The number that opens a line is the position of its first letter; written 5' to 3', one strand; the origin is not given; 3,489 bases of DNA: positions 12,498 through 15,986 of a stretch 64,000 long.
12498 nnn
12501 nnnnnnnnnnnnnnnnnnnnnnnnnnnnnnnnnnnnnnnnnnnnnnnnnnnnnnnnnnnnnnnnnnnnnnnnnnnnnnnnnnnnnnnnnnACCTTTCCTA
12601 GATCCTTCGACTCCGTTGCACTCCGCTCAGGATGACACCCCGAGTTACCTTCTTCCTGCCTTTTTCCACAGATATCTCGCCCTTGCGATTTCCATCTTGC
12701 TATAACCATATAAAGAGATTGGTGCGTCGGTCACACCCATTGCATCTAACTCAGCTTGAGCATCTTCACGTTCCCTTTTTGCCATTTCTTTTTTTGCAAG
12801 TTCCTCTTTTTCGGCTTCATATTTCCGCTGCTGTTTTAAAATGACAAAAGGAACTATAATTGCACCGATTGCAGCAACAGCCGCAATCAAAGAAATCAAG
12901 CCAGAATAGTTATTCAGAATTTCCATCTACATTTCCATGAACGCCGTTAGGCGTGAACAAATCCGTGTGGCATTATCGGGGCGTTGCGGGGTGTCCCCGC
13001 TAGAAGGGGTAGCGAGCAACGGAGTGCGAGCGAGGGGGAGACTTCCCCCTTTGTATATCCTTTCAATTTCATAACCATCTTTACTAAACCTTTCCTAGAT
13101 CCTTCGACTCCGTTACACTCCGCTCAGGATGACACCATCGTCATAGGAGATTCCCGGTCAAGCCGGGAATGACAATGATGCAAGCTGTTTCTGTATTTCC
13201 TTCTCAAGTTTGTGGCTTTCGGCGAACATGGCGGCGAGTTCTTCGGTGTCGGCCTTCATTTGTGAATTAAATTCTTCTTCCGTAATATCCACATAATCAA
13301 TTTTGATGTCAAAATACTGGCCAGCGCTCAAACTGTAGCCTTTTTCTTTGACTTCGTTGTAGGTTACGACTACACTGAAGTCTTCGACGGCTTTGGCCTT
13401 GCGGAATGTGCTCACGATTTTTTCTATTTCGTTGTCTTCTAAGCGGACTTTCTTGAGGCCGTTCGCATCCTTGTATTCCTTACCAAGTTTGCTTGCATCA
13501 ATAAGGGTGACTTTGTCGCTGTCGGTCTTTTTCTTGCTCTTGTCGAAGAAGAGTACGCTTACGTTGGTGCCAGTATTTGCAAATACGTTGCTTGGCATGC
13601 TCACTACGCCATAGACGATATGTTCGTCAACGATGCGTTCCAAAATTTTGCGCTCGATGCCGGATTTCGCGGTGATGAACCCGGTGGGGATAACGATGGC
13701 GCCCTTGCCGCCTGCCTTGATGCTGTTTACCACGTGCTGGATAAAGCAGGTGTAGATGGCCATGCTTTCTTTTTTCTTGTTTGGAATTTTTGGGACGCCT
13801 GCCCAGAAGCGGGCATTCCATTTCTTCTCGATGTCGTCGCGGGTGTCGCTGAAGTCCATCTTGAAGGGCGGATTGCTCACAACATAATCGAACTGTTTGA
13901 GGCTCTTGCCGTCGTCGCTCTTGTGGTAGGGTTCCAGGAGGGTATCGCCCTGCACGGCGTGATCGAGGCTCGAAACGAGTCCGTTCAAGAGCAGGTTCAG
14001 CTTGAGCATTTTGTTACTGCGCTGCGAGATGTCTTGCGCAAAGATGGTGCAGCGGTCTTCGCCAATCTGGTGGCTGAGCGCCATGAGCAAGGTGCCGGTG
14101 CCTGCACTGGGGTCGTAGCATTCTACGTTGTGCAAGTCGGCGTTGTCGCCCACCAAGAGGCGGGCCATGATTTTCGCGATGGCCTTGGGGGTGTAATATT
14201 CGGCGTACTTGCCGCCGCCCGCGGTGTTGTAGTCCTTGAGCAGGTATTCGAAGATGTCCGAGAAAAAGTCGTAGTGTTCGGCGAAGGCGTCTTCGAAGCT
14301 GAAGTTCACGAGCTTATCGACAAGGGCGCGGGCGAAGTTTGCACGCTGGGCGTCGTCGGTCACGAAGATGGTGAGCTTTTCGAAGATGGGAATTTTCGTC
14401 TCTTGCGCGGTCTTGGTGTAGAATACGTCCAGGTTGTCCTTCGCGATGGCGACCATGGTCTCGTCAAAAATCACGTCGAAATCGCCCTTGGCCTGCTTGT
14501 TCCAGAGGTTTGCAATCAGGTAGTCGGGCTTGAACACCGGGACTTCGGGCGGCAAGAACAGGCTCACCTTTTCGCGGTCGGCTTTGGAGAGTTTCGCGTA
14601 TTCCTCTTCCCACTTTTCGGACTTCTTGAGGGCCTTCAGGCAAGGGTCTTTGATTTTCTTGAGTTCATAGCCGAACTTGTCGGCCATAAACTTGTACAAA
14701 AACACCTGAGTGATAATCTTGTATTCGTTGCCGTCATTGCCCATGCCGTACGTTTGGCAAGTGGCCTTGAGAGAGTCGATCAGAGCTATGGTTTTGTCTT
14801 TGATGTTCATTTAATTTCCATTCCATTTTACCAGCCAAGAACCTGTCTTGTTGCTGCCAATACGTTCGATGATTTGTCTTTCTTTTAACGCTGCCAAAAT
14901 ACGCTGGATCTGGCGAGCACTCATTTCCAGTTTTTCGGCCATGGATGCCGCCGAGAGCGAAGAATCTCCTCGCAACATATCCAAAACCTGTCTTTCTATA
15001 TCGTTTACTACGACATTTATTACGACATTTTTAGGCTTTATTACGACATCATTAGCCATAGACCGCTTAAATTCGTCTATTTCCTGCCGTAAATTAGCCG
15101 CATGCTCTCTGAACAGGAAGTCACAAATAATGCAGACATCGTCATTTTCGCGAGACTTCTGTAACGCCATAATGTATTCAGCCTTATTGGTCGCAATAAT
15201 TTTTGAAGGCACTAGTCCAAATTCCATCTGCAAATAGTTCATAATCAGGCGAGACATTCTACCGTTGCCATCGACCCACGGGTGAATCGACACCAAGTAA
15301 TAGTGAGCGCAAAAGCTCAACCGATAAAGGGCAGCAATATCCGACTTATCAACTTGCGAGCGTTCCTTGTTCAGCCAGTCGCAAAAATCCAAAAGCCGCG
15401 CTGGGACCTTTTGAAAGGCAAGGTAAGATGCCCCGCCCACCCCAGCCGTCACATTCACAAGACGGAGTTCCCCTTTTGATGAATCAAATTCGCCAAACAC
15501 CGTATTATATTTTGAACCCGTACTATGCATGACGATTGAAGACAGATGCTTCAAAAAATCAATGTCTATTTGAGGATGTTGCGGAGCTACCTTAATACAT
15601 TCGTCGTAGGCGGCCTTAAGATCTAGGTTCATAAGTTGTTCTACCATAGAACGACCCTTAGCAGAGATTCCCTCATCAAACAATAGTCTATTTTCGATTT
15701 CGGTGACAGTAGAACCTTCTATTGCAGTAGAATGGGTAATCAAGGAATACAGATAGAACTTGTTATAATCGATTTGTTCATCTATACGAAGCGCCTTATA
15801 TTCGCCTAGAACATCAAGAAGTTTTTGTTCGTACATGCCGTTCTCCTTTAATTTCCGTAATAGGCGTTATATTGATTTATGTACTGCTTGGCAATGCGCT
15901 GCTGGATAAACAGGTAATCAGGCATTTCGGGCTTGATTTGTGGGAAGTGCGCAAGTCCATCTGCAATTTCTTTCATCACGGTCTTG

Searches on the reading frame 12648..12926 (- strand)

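Call 7: search_protein_families(library=ncbifam, proteins=[window:12648-12926:-], max_evalue=0.1)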
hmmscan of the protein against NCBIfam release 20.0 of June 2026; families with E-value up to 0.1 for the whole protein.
window:12648-12926:- (93 aa): 1 family
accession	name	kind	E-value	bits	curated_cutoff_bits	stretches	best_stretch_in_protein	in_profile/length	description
NF052597.1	FILTED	domain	0.027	14.8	40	1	10-53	3-48/110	FILTED domain-containing surface protein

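Call 8: search_protein_families(library=phrogs, proteins=[window:12648-12926:-], max_evalue=0.1)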
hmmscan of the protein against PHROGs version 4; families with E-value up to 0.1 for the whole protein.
window:12648-12926:- (93 aa): 6 families
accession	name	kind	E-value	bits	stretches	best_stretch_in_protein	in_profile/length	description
phrog_2867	-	head and packaging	0.035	15.2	1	1-51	65-115/147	virion structural protein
phrog_1026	-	lysis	0.04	15.2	1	13-63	11-68/85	Rz-like spanin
phrog_15576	-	unknown function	0.049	14.3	1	2-35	7-40/188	-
phrog_26964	-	unknown function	0.055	15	0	1-65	11-84/93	-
phrog_9090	-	moron, auxiliary metabolic gene and host takeover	0.067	14.1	1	10-58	9-61/130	membrane protein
phrog_33978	-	unknown function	0.076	13.9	1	30-81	53-104/190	-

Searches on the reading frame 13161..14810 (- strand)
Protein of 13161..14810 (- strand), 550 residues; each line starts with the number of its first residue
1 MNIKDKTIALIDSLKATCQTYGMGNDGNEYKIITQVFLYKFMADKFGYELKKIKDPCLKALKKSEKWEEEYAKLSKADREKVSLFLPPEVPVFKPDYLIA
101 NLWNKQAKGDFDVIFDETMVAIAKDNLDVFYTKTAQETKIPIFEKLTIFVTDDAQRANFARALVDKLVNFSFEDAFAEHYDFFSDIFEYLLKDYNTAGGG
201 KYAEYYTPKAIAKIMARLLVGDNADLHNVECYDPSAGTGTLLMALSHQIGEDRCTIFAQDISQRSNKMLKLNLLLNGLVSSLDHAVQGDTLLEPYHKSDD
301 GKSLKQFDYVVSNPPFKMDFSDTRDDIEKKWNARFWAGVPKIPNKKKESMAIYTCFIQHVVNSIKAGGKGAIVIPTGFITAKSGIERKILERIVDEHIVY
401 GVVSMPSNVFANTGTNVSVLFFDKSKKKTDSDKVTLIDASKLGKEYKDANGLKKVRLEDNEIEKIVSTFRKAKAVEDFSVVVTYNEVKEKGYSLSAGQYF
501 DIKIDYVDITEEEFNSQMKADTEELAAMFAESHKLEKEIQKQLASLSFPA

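Call 5: search_protein_families(library=padloc, proteins=[window:13161-14810:-], max_evalue=0.01)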
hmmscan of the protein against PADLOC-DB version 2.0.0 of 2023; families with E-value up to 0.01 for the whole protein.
window:13161-14810:- (550 aa): 29 families (the best 25 are shown)
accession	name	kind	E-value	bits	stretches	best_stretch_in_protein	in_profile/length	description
PDLC03033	MTase_I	-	3.8e-230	763.4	1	2-548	5-540/541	Type I methyltransferase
PDLC03027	MTase_I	-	2.1e-56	189.9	1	163-541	118-480/810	Type I methyltransferase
PDLC03022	MTase_I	-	1.2e-54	184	1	26-501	22-475/857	Type I methyltransferase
PDLC03031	MTase_I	-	5.2e-46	155.3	1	163-502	145-486/834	Type I methyltransferase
PDLC03021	MTase_I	-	1e-41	141.3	1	59-529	37-482/491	Type I methyltransferase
PDLC03035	MTase_I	-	1.5e-39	134.1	2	159-441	130-404/653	Type I methyltransferase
PDLC03032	MTase_I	-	2.2e-37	126.6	1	171-502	128-441/1001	Type I methyltransferase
PDLC03029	MTase_I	-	7.1e-37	125.2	1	183-486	157-464/661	Type I methyltransferase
PDLC03039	MTase_I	-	4.4e-29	99.1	1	185-541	151-481/708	Type I methyltransferase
PDLC03019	MTase_I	-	6.5e-29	98.8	1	164-544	132-500/932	Type I methyltransferase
PDLC03026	MTase_I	-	5.9e-26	89.6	1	161-474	104-403/487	Type I methyltransferase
PDLC03020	MTase_I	-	1.6e-25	88.1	1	141-411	121-392/410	Type I methyltransferase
PDLC03028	MTase_I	-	6.4e-25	85.4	1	159-528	854-1218/1236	Type I methyltransferase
PDLC03240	MTase_II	-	1.1e-24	85.2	1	173-546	150-510/511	Type II methyltransferase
PDLC03038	MTase_I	-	5.2e-22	75.5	1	161-499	130-450/896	Type I methyltransferase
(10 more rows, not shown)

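Call 6: search_protein_families(library=pfam, proteins=[window:13161-14810:-], max_evalue=0.1)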
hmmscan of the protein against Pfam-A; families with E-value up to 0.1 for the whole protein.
window:13161-14810:- (550 aa): 4 families
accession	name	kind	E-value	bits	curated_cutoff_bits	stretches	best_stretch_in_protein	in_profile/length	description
PF02384.22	N6_Mtase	-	2.4e-67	227.9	20.4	1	180-501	3-304/311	N-6 DNA Methylase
PF07669.17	Eco57I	-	1e-09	39.1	25.3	1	256-409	3-170/171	Eco57I restriction-modification methylase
PF05175.20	MTS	-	0.00037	20.6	23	1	227-320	31-112/170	Methyltransferase small domain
PF11599.14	AviRa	-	0.096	12.6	25.7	0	214-276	38-100/232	RRNA methyltransferase AviRa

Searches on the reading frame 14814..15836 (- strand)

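Call 5: search_protein_families(library=padloc, proteins=[window:14814-15836:-], max_evalue=0.01)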
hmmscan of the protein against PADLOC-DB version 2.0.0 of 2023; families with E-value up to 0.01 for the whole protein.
window:14814-15836:- (341 aa): 14 families
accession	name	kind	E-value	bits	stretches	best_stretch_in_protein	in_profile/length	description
PDLC03963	SoFic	-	2e-27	94.5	1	10-329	36-343/361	-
PDLC04836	PDC-S04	-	7.7e-17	59.3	1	1-257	1-238/244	-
PDLC04840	PDC-S04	-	4.3e-15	54.1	1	23-228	6-199/227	-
PDLC04837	PDC-S04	-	1.4e-13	48.6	1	25-241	22-220/234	-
PDLC04839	PDC-S04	-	3.9e-13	47.5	1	121-232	79-190/205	-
PDLC04966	PDC-S24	-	1.1e-07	29.1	1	163-320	297-458/497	-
PDLC04838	PDC-S04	-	3e-06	25.2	1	122-232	84-190/209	-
PDLC01457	WYL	-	0.00068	17.3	1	284-319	9-44/229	"CAS-I,CAS-II,CAS-III,CAS-IV,CAS-V,CAS-VI; associated_signaling"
PDLC05078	PDC-S72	-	0.00093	16.4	1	249-337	283-374/377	-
PDLC01434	CasR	-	0.00094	17.1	1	277-327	126-175/191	"CAS-I,CAS-II,CAS-III,CAS-IV,CAS-V,CAS-VI; associated_signaling"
PDLC01852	CARF3--CARF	-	0.0014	16.6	1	272-331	136-195/208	-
PDLC01268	CasR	-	0.0024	15.9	1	277-329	122-172/179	"CAS-I,CAS-II,CAS-III,CAS-IV,CAS-V,CAS-VI; associated_signaling"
PDLC01879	CARF3--CARF_TM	-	0.0062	14.2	1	274-332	146-205/222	-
PDLC04842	PDC-S04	-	0.0093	13.7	0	184-232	111-159/202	-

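Call 6: search_protein_families(library=pfam, proteins=[window:14814-15836:-], max_evalue=0.1)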
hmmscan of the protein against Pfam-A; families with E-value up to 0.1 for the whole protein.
window:14814-15836:- (341 aa): 14 families
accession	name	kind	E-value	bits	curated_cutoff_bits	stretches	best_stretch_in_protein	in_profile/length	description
PF02661.23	Fic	-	4.1e-14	53.6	24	1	90-202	2-92/93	Fic/DOC family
PF13412.12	HTH_24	-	0.00014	21.8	21.9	1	278-324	2-48/48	Winged helix-turn-helix DNA-binding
PF25213.1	HVO_A0261_N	-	0.00047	20.4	35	1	283-327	15-58/86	HVO_A0261 N-terminal domain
PF08100.18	Dimerisation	-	0.00062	20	25.6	1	280-328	26-75/93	O-methyltransferase dimerisation domain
PF08279.18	HTH_11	-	0.00096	19.4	25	1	282-320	3-42/55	HTH domain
PF02002.24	TFIIE_alpha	-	0.0013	19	22.9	1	272-324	6-58/105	TFIIE alpha subunit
PF12802.13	MarR_2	-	0.014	16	27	1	278-329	4-56/61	MarR family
PF22979.2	HTH_69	-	0.014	15.7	27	1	293-335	26-66/69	Winged helix-turn-helix domain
PF13545.12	HTH_Crp_2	-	0.048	14.1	27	0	293-327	22-56/70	Crp-like helix-turn-helix domain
PF13404.12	HTH_AsnC-type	-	0.059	13.6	27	0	279-312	3-36/42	AsnC-type helix-turn-helix domain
PF13560.12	HTH_31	-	0.068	13.9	27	0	285-316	6-37/64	Helix-turn-helix domain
PF08221.17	HTH_9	-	0.08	13.5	23.4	0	282-318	16-52/62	RNA polymerase III subunit RPC82 helix-turn-helix domain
PF12840.13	HTH_20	-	0.089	13.2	27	0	282-324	7-49/51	Helix-turn-helix domain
PF14394.12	DUF4423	-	0.098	12.9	30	0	293-328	36-71/165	Domain of unknown function (DUF4423)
